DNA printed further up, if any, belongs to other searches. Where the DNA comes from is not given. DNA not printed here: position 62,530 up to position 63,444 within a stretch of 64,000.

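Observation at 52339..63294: ~11-kb translationally coupled operon: His-rich membrane protein, polyferredoxin, TPR/FG-GAP giant lipoprotein and two CRTAC1 paralogs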

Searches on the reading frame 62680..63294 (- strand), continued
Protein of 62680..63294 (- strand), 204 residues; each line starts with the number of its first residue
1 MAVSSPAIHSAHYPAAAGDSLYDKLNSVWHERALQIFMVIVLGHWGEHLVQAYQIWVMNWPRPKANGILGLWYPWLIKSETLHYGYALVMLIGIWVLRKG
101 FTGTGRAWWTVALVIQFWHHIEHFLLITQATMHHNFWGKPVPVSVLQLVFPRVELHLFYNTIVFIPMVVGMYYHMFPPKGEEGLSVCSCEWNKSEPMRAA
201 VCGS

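Call 108: find_encoding_contigs(protein=P0148, flank=10000, max_places=2)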
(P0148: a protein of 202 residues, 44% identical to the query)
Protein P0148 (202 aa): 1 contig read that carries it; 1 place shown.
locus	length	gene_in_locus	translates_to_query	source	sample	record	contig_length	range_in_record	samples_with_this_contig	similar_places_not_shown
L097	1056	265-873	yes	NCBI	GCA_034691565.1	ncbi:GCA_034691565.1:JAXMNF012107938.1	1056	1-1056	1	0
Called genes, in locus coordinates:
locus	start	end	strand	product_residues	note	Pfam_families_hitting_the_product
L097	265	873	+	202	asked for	-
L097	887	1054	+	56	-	?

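Call 109: find_encoding_contigs(protein=P0170, flank=10000, max_places=2)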
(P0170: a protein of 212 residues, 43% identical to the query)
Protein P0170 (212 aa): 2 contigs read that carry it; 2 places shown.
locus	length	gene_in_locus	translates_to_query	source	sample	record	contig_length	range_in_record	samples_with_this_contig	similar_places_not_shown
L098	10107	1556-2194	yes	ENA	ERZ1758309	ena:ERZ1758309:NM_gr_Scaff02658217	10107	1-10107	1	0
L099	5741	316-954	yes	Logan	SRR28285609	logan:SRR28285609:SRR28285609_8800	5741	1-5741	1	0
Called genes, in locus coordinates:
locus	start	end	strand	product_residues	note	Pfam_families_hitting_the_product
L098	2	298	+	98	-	?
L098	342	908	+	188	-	-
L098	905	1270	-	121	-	PF00296:Bac_luciferase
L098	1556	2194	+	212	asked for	-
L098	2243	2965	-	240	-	PF02463:SMC_N (faint), PF00005:ABC_tran, PF13304:AAA_21 (faint)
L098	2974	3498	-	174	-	PF03551:PadR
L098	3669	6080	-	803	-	PF02687:FtsX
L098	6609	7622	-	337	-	PF00296:Bac_luciferase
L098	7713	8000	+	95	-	PF01329:Pterin_4a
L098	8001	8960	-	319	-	PF02401:LYTB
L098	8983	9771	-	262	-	PF00730:HhH-GPD, PF00633:HHH (faint)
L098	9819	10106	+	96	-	?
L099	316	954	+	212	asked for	-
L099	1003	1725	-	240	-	PF02463:SMC_N (faint), PF00005:ABC_tran, PF13304:AAA_21 (faint)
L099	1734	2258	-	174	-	PF03551:PadR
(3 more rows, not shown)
